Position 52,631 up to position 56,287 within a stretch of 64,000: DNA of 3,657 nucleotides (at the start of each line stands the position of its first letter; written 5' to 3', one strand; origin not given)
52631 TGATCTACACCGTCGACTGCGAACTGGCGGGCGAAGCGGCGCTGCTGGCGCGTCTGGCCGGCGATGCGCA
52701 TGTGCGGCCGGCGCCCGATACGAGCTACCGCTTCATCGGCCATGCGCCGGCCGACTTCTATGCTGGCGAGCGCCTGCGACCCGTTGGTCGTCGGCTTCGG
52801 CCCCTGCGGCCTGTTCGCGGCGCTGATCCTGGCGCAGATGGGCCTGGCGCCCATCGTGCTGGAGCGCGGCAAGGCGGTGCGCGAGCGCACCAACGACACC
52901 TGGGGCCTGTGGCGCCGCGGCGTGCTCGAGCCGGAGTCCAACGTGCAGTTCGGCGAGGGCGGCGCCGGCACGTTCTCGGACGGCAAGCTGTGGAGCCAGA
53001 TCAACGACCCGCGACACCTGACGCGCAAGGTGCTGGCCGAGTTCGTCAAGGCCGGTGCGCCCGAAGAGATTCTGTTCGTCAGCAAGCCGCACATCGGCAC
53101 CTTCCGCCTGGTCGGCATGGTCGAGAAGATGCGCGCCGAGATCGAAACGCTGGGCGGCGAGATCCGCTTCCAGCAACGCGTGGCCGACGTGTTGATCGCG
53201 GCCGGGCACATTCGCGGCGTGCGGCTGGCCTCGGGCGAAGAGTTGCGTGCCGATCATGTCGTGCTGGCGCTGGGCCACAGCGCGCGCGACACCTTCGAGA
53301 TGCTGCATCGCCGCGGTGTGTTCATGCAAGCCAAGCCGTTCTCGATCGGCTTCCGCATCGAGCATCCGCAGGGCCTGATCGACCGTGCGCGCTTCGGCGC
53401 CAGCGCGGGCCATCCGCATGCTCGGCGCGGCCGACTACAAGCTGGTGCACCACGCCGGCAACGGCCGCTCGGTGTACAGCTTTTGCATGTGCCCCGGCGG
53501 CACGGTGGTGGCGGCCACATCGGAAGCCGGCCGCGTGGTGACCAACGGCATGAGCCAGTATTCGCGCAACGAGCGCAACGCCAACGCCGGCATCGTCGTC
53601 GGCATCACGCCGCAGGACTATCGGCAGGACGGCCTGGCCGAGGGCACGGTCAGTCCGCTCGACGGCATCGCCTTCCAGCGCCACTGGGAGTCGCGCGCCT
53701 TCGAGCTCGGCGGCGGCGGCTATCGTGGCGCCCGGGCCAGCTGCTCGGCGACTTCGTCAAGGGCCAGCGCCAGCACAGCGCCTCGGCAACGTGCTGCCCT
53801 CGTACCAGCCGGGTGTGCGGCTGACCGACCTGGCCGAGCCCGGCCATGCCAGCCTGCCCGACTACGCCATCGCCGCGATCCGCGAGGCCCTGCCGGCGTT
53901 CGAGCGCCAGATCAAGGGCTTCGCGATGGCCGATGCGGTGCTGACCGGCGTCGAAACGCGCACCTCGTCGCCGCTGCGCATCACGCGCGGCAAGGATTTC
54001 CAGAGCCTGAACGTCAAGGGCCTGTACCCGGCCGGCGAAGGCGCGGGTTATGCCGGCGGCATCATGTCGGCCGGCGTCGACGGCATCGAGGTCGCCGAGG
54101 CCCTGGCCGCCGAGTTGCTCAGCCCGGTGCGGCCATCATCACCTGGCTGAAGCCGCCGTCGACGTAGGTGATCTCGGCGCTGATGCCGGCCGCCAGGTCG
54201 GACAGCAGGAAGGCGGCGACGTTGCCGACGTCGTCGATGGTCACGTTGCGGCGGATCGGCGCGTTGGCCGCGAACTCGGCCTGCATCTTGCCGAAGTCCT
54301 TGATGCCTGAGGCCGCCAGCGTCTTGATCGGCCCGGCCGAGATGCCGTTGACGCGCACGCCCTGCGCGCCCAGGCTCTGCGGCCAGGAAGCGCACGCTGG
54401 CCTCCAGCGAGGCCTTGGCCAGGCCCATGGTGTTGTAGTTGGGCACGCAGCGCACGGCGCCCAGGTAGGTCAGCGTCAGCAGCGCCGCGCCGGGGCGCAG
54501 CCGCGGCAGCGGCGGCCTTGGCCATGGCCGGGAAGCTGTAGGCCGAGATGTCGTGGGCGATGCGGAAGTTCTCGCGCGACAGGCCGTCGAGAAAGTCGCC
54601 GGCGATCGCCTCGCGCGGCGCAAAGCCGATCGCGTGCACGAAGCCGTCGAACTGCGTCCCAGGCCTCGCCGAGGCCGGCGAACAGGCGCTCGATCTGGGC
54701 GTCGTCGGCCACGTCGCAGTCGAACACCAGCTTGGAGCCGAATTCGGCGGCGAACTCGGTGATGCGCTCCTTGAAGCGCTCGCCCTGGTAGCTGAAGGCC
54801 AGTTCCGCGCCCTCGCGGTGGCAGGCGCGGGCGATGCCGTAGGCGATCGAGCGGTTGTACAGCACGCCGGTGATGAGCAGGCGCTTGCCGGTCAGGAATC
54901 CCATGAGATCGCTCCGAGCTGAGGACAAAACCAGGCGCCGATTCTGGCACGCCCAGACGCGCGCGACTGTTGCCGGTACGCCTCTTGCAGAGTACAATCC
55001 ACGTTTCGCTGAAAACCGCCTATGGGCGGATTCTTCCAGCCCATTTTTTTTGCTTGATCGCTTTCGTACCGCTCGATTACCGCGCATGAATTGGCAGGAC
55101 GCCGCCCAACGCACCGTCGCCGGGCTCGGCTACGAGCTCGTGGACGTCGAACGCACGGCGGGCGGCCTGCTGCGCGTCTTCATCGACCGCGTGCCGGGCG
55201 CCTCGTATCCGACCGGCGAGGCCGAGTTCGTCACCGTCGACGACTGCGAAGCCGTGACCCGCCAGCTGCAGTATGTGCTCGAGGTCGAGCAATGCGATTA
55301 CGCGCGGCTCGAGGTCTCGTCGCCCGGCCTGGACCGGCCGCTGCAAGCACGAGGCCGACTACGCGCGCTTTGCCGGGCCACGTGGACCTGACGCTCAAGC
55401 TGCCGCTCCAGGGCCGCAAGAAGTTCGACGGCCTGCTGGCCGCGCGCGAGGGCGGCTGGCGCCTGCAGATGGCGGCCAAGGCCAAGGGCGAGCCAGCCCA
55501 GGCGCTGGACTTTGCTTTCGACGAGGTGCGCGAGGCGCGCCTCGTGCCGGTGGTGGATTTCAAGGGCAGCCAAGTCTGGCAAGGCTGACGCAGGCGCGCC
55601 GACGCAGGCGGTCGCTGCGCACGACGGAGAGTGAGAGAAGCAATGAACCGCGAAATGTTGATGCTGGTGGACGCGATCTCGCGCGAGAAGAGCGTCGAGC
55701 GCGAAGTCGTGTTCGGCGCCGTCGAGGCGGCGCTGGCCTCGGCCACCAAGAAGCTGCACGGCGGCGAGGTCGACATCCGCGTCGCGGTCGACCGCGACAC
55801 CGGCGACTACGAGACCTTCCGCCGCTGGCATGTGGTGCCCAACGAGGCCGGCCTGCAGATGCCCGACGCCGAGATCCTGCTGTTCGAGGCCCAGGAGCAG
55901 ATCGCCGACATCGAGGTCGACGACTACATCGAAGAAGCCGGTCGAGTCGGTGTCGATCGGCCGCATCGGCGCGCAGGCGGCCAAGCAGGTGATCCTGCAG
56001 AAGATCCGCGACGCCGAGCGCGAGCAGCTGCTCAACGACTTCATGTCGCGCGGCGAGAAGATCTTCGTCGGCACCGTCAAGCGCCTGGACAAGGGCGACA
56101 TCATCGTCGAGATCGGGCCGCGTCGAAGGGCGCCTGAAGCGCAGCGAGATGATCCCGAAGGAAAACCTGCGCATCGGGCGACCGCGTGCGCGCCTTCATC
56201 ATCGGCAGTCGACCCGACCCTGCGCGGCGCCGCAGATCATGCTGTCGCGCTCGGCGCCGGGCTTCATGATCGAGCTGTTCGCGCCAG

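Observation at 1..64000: Block-wise clustering of frameshifts, often as compensating indel pairs, including in essential genes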

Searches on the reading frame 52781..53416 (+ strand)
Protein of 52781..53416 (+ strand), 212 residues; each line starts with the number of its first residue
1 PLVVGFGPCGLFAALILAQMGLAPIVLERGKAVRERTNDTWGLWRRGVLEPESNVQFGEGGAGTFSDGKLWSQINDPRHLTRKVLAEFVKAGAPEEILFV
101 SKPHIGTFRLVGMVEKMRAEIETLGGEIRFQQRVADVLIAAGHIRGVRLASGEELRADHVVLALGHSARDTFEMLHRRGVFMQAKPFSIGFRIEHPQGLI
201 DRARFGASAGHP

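Call 63: search_protein_families(library=pfam, proteins=[window:52781-53416:+], max_evalue=0.00001)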
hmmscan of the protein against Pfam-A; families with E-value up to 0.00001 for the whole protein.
window:52781-53416:+ (212 aa): 2 families
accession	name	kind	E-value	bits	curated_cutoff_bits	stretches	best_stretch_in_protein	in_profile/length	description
PF01266.30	DAO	-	3.9e-12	46.8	27.9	1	112-177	150-215/353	FAD dependent oxidoreductase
PF03486.20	HI0933_like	-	6.2e-07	29.5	50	0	113-167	111-165/244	HI0933-like protein Rossmann domain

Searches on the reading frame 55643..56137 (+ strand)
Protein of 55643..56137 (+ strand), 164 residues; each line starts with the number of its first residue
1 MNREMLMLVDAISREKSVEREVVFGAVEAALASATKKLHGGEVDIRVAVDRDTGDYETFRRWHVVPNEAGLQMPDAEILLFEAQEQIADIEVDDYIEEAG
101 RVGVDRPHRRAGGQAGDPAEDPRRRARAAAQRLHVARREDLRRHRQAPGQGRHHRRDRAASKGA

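Call 53: find_encoding_contigs(protein=window:55643-56137:+, flank=10000, max_places=5)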
Protein window:55643-56137:+ (164 aa): no gene with exactly this product is on record in the collection.
